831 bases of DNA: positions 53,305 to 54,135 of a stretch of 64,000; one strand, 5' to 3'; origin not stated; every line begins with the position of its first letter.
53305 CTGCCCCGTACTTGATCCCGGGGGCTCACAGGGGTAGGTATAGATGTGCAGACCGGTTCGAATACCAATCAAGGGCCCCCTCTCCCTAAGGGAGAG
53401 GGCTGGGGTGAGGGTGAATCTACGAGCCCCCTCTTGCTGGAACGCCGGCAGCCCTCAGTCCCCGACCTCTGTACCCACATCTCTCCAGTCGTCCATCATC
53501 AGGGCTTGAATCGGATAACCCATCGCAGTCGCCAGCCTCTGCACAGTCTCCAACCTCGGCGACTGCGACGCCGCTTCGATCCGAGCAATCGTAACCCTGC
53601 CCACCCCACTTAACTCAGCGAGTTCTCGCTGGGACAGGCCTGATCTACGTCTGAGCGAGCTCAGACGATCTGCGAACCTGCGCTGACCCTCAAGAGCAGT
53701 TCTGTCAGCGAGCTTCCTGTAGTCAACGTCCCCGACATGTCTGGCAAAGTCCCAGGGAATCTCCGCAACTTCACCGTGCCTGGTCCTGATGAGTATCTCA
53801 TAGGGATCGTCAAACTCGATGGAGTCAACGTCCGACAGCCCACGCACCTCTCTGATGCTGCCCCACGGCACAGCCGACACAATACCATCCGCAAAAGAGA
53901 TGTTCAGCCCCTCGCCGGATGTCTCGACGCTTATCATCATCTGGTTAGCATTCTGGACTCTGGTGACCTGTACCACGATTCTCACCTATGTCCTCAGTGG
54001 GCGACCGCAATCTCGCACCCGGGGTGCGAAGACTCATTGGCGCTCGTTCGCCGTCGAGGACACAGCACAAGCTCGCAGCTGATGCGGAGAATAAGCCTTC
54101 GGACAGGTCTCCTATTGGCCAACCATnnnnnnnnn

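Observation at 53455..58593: Low-G+C three-gene island: HTH/DUF2442, DNA methyltransferase and GHKL-ATPase::nuclease fusion, a candidate uncharacterised ATP-dependent restriction/defence system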

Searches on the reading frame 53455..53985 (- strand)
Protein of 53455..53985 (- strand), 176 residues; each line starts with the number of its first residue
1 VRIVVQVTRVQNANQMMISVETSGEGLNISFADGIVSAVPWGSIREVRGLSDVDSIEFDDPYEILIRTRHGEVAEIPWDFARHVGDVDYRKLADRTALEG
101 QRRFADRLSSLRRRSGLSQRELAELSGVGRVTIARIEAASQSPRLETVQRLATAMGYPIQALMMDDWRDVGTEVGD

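Call 3: search_protein_families(library=pfam, proteins=[window:53455-53985:-], max_evalue=0.1)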
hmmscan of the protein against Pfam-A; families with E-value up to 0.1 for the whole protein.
window:53455-53985:- (176 aa): 10 families
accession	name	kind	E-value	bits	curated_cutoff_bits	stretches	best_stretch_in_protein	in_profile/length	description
PF01381.28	HTH_3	-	7.6e-14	51.9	23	1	110-161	3-54/55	Helix-turn-helix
PF13560.12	HTH_31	-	8.1e-13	48.9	27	1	103-157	1-56/64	Helix-turn-helix domain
PF12844.13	HTH_19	-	7e-05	23.1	30.2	1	107-164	3-60/64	Helix-turn-helix domain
PF13443.12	HTH_26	-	0.0015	19.2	22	1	107-158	1-53/63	Cro/C1-type HTH DNA-binding domain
PF15731.11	MqsA_antitoxin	-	0.0025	18.4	30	1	99-151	65-117/131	Antitoxin component of bacterial toxin-antitoxin system, MqsA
PF07022.19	Phage_CI_repr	-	0.0036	18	22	1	106-164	1-59/65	Bacteriophage CI repressor helix-turn-helix domain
PF20432.4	Xre-like-HTH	-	0.0092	16.7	25.8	1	110-145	17-50/63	Antitoxin Xre-like helix-turn-helix domain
PF21716.3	dnstrm_HI1420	-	0.022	15.1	27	1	108-161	37-88/90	Probable addiction module antidote protein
PF13545.12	HTH_Crp_2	-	0.037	14.4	27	1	105-136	4-42/70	Crp-like helix-turn-helix domain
PF13384.12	HTH_23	-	0.057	13.7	24.6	0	104-136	4-37/50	Homeodomain-like domain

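Call 4: search_protein_families(library=padloc, proteins=[window:53455-53985:-], max_evalue=0.1)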
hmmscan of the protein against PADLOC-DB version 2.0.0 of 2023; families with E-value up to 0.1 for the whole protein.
window:53455-53985:- (176 aa): 20 families
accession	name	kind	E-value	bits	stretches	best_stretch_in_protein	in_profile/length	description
PDLC03946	RmrA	-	1.9e-12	44.6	1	106-173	5-72/357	-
PDLC04142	capH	-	1.4e-09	36.9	1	102-162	5-65/103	capH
PDLC02926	HTH_VI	-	3.2e-09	34.9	1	106-164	4-62/92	-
PDLC03949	RmrA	-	9.2e-09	32.6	1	106-170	5-69/363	-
PDLC03666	Control_protein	-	9.1e-08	30.4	1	102-159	5-62/77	control protein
PDLC03952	RmrA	-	1.2e-07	28.9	1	97-171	16-90/395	-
PDLC03951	RmrA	-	2.8e-07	27.8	1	105-163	10-68/400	-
PDLC03665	Control_protein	-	1.1e-06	26.8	1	103-162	8-68/77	control protein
PDLC03953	RmrA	-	3.6e-06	24.4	1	103-160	5-62/373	-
PDLC03948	RmrA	-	4.5e-06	23.8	1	105-161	10-66/397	-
PDLC03664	Control_protein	-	4.9e-06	24.9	1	103-155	13-65/74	control protein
PDLC03944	RmrA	-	1.6e-05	22.2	1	105-166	8-69/384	-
PDLC03954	RmrA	-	5.1e-05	20.4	1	105-166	12-73/380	-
PDLC03536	REase_II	-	5.7e-05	20.9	1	103-157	10-64/237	Type II restriction enzyme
PDLC03671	Control_protein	-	0.00015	19.9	1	104-159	15-70/84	control protein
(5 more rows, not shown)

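Call 5: search_protein_families(library=ncbifam, proteins=[window:53455-53985:-], max_evalue=0.1)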
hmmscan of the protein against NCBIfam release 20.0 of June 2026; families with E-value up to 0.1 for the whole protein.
window:53455-53985:- (176 aa): 16 families
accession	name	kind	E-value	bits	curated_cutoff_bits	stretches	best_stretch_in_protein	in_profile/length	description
TIGR03070.1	couple_hipB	subfamily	2.1e-11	43.6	71.65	1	104-157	3-56/58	type II toxin-antitoxin system Y4mF family antitoxin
NF041951.1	phage_RstR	subfamily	4.2e-10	39.8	80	1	103-166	2-65/108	RstR family transcriptional repressor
NF007408.0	PRK09943.1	equivalog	6.1e-10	39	211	1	105-164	9-68/185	HTH-type transcriptional regulator PuuR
NF006015.0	PRK08154.1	subfamily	1.2e-05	24.7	204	1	102-166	29-93/314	anaerobic benzoate catabolism transcriptional regulator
TIGR03830.1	CxxCG_CxxCG_HTH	subfamily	2.3e-05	24.2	61.8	1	101-148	63-110/127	type II TA system antitoxin MqsA family protein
NF007257.0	PRK09706.1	subfamily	8.6e-05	22.4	101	1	102-155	4-57/135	transcriptional repressor DicA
NF003162.0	PRK04140.1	equivalog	0.00016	20.8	263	1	106-159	129-182/317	transcriptional regulator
TIGR00270.2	TIGR00270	equivalog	0.00081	19.2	110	1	91-155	63-127/159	multiprotein bridging factor aMBF1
NF052239.1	antitox_spr1629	equivalog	0.0057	15.8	335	1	106-154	5-53/377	spr1629 family repressor/antitoxin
NF058600.1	TransRegSco1979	equivalog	0.0065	15.5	350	1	104-156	9-61/280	Sco1979 family transcriptional regulator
NF052403.1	ESX1TransRegEspM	equivalog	0.014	14.3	550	1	89-143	298-352/367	ESX-1 type VII secretion system transcriptional regulator EspM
NF007271.0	PRK09726.1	equivalog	0.016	15.1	79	1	103-155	12-64/88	type II toxin-antitoxin system antitoxin HipB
NF010465.0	PRK13890.1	equivalog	0.028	14.5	96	1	113-163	15-65/121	conjugal transfer protein TrbA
TIGR02684.1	dnstrm_HI1420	hypoth_equivalog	0.032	14.4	53.7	1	102-161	31-88/89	addiction module antidote protein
NF041575.1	antitoxPezA_Strep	equivalog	0.047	13.6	290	1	106-149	4-47/158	type II toxin-antitoxin system antitoxin PezA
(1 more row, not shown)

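Call 73: find_homologous_proteins(query=window:53455-53985:-, max_evalue=0.001)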
Query window:53455-53985:- (176 aa): 91 proteins with E <= 0.001 among 365 candidates.
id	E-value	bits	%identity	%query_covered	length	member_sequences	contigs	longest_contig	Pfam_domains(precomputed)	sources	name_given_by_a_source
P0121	1.2e-107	375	100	100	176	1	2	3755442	PF01381.29,PF13560.13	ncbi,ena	-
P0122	3.0e-90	318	85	98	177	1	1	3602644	PF01381.29,PF13560.13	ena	-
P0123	1.3e-89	316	86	98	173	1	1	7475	PF12844.14,PF01381.29,PF13560.13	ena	-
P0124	1.8e-89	316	85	98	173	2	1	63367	PF01381.29,PF13560.13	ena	-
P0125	4.0e-84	299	86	91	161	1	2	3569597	PF01381.29,PF13560.13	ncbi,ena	-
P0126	1.4e-81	290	79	98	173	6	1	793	PF01381.29,PF13560.13,PF13443.13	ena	-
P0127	1.0e-80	287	78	97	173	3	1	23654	PF01381.29,PF13560.13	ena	-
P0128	1.3e-80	287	79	97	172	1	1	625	PF01381.29,PF13560.13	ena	-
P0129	1.9e-80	287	81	95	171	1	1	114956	PF01381.29,PF13560.13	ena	-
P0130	7.7e-80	285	77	98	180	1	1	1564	PF01381.29,PF13560.13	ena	-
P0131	8.4e-80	284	78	97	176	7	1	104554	PF12844.14,PF01381.29,PF13560.13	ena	-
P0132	1.0e-79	284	76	97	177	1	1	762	PF01381.29,PF13560.13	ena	-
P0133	1.4e-79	284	84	91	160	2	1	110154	PF01381.29,PF13560.13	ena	-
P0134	2.4e-78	280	76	96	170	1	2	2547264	PF01381.29,PF13560.13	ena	-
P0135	3.8e-78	279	76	98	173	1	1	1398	PF01381.29,PF13560.13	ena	-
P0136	1.1e-76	274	75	96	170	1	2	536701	PF01381.29,PF13560.13,PF13443.13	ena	-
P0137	2.4e-76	273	74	100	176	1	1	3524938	PF01381.29,PF13560.13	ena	-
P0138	2.7e-76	273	77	94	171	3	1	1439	PF01381.29,PF13560.13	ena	-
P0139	3.7e-76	273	72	97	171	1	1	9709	PF01381.29,PF13560.13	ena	-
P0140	3.2e-75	270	75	96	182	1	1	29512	PF01381.29,PF13560.13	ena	-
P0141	5.2e-75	269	73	96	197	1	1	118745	PF01381.29,PF13560.13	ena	-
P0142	9.4e-75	268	73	95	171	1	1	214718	PF01381.29,PF13560.13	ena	-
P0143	2.8e-74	267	73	94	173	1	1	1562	PF12844.14,PF01381.29,PF13560.13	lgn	-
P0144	1.4e-73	264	72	97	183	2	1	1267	PF01381.29,PF13560.13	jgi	jgi:DNA-binding XRE family transcriptional regulator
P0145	2.0e-73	264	79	89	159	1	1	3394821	PF01381.29,PF13560.13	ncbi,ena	-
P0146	5.3e-73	262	74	94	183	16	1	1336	PF01381.29,PF13560.13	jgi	jgi:DNA-binding XRE family transcriptional regulator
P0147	1.3e-72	261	71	96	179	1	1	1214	PF01381.29,PF13560.13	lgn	-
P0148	2.4e-72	260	71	96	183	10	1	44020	PF01381.29,PF13560.13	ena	-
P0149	4.8e-72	259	71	95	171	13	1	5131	PF12844.14,PF01381.29,PF13560.13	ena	-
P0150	1.2e-71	258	73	93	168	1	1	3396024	PF01381.29,PF13560.13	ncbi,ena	-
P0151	2.3e-71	257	72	96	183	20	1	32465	PF01381.29,PF13560.13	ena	-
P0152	6.6e-71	256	69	97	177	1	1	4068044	PF01381.29,PF13560.13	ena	-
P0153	1.1e-68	248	74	91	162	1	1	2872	PF01381.29,PF13560.13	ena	-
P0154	4.4e-68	246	67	94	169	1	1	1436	PF12844.14,PF01381.29,PF13560.13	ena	-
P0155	5.9e-68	246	65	97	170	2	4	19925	PF01381.29,PF13560.13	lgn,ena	-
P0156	1.0e-67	245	69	96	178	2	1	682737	PF12844.14,PF01381.29,PF13560.13,PF13443.13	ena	-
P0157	3.9e-67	243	67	94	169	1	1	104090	PF01381.29,PF13560.13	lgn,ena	-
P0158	6.2e-67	243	67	93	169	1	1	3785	PF12844.14,PF01381.29,PF13560.13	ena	-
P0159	1.4e-66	241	67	95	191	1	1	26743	PF01381.29,PF13560.13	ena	-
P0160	2.1e-66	241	66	96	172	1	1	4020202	PF01381.29,PF13560.13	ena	-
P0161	3.1e-66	240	65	94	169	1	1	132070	PF01381.29,PF13560.13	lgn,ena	-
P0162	3.6e-66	240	73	86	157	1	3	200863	PF01381.29,PF13560.13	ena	-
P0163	2.4e-65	237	69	93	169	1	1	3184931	PF01381.29,PF13560.13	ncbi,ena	-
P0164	3.5e-65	237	64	94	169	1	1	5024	PF12844.14,PF01381.29,PF13560.13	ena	-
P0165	3.6e-65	237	64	94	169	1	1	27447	PF12844.14,PF01381.29,PF13560.13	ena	-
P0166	5.1e-65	236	66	95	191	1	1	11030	PF01381.29,PF13560.13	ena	-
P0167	5.7e-65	236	64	94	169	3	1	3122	PF01381.29,PF13560.13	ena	-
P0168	6.9e-65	236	65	93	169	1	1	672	PF12844.14,PF01381.29,PF13560.13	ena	-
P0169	8.0e-65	236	71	90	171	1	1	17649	PF01381.29,PF13560.13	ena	-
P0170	4.3e-64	233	64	94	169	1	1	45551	PF12844.14,PF01381.29,PF13560.13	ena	-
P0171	5.9e-64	233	63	94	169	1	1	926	PF12844.14,PF01381.29,PF13560.13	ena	-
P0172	7.8e-64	233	63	94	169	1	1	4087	PF01381.29,PF13560.13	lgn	-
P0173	1.9e-63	231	66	93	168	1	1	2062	PF01381.29,PF13560.13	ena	-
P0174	3.2e-63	231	64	94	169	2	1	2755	PF01381.29,PF13560.13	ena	-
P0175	4.2e-63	230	67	92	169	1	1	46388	PF12844.14,PF01381.29,PF13560.13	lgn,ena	-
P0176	5.0e-63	230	64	93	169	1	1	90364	PF12844.14,PF01381.29,PF13560.13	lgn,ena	-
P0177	8.5e-62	226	68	90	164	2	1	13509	PF01381.29,PF13560.13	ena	-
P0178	1.0e-61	226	68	90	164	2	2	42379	PF12844.14,PF01381.29,PF13560.13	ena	-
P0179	1.7e-59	218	62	91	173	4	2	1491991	PF01381.29,PF13560.13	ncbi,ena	-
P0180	5.5e-58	214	73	77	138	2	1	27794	PF12844.14,PF01381.29,PF13560.13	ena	-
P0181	8.3e-58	213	58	97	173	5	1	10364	PF01381.29,PF13560.13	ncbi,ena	-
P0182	5.5e-57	210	57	97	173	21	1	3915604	PF12844.14,PF01381.29,PF13560.13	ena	-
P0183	6.9e-57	210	64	89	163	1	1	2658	PF01381.29,PF13560.13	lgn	-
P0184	7.8e-56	207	55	97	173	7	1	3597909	PF01381.29,PF13560.13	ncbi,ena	-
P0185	1.6e-55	206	64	88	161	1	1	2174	PF01381.29,PF13560.13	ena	-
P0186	7.0e-55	203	63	86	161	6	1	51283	PF12844.14,PF01381.29,PF13560.13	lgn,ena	-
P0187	1.9e-54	202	60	88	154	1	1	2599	PF01381.29,PF13560.13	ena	-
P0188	7.4e-54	200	61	89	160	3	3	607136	PF01381.29,PF13560.13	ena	-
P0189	2.7e-53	198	58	89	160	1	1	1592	PF01381.29,PF13560.13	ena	-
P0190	2.1e-52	195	57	91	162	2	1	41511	PF01381.29,PF13560.13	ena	-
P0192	4.4e-52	194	57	91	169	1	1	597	PF01381.29,PF13560.13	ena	-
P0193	6.8e-52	194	58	93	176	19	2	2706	PF01381.29,PF13560.13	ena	-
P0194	8.0e-52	193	56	92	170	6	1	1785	PF01381.29,PF13560.13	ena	-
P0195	8.7e-52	193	57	91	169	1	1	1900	PF01381.29,PF13560.13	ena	-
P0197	2.3e-51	192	58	88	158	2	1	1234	PF12844.14,PF01381.29,PF13560.13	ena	-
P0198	1.0e-50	190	68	76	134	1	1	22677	PF01381.29,PF13560.13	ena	-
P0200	1.9e-49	186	53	91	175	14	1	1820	PF01381.29,PF13560.13,PF13443.13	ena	-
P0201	8.9e-49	184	59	85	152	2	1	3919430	PF01381.29,PF13560.13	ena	-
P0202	1.6e-46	176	53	91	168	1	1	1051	PF01381.29,PF13560.13,PF13443.13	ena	-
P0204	5.5e-40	155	72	59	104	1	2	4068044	PF12844.14,PF01381.29,PF13560.13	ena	-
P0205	5.2e-39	152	59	65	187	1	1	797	PF01381.29,PF13560.13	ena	-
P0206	1.0e-31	128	45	85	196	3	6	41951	PF12844.14,PF01381.29,PF13560.13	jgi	jgi:transcriptional regulator with XRE-family HTH domain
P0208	2.9e-25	107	38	90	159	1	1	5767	PF12844.14,PF01381.29,PF13560.13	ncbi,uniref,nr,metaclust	ncbi:MAG: hypothetical protein A2Z21_00035 [Candidatus Fraserbacteria bacterium RBG_16_55_9]|uniref:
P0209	6.7e-22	96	37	92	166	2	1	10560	PF12844.14,PF01381.29,PF13560.13,PF13443.13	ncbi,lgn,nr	ncbi:helix-turn-helix transcriptional regulator [Candidatus Acetothermia bacterium]|nr:helix-turn-he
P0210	2.6e-20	91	40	86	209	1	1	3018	PF01381.29,PF13560.13,PF13443.13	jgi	jgi:putative transcriptional regulator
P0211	2.4e-19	88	36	92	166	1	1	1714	PF12844.14,PF01381.29,PF13560.13,PF13443.13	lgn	-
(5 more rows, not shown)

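Call 74: find_encoding_contigs(protein=P0122, flank=8000, max_places=3)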
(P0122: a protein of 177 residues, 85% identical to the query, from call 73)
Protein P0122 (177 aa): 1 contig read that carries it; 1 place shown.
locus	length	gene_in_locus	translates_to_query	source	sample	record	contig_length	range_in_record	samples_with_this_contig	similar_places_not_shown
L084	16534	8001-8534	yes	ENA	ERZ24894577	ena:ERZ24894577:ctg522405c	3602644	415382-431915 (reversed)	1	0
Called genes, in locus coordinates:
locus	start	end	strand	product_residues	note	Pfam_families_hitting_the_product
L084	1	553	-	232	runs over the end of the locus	-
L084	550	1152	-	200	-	PF04326:SLFN_AlbA_2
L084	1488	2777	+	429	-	PF05977:MFS_3, PF07690:MFS_1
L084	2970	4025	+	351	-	PF02126:PTE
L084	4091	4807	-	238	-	PF00702:Hydrolase, PF13419:HAD_2 (faint)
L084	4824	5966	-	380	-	PF02771:Acyl-CoA_dh_N, PF02770:Acyl-CoA_dh_M, PF00441:Acyl-CoA_dh_1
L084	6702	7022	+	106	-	-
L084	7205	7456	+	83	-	-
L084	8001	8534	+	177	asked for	PF13560:HTH_31, PF01381:HTH_3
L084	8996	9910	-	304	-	PF12911:OppC_N (weak), PF00528:BPD_transp_1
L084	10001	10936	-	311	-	PF19300:BPD_transp_1_N (faint), PF00528:BPD_transp_1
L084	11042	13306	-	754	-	PF18993:Rv0078B (faint), PF00496:SBP_bac_5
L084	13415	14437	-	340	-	PF10282:Lactonase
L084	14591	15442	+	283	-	PF08450:SGL, PF24684:Vgb_lyase (weak)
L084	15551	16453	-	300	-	PF01063:Aminotran_4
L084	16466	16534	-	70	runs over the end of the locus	-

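Call 75: find_encoding_contigs(protein=P0125, flank=8000, max_places=3)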
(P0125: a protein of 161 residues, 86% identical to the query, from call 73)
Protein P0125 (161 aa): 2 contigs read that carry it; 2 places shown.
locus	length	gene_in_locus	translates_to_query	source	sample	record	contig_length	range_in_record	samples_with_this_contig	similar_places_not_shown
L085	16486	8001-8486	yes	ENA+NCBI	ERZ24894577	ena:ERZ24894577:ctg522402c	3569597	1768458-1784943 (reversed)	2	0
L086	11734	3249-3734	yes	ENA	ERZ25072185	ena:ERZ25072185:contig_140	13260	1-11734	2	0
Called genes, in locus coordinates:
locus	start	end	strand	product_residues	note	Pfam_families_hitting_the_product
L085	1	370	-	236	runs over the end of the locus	-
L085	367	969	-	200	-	PF04326:SLFN_AlbA_2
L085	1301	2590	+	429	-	PF05977:MFS_3, PF07690:MFS_1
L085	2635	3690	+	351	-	PF02126:PTE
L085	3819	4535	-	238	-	PF00702:Hydrolase, PF13419:HAD_2 (weak)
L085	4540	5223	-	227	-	PF05685:Uma2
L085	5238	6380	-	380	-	PF02771:Acyl-CoA_dh_N, PF02770:Acyl-CoA_dh_M, PF00441:Acyl-CoA_dh_1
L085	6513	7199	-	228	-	-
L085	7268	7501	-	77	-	-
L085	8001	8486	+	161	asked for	PF13560:HTH_31, PF01381:HTH_3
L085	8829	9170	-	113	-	PF01503:PRA-PH (weak), PF03819:MazG (weak)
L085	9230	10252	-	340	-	PF10282:Lactonase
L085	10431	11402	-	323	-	-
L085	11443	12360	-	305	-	-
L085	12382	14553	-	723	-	-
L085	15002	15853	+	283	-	PF08450:SGL, PF24684:Vgb_lyase (faint)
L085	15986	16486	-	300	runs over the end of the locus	PF01063:Aminotran_4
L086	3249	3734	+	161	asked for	PF13560:HTH_31, PF01381:HTH_3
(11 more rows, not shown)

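Call 79: find_encoding_contigs(protein=P0121, flank=7000, max_places=2)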
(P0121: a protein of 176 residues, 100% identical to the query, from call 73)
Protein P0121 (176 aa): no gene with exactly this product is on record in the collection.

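Call 102: search_protein_families(library=padloc, proteins=[L084:6702-7022:+, L084:7205-7456:+, L085:6513-7199:-, L085:7268-7501:-], max_evalue=0.01)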
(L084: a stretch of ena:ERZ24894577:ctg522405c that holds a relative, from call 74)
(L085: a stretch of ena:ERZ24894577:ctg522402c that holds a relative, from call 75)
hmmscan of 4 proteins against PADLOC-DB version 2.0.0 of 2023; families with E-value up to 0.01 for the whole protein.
L084:6702-7022:+ (106 aa): 0 families

L084:7205-7456:+ (83 aa): 0 families

L085:6513-7199:- (228 aa): 0 families

L085:7268-7501:- (77 aa): 0 families

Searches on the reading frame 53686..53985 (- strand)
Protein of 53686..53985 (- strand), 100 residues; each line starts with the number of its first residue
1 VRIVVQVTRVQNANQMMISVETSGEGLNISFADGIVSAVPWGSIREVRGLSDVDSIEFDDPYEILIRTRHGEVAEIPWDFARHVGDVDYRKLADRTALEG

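Call 43: search_protein_families(library=pfam, proteins=[window:53686-53985:-], max_evalue=10)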
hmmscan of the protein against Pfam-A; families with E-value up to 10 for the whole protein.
window:53686-53985:- (100 aa): 0 families
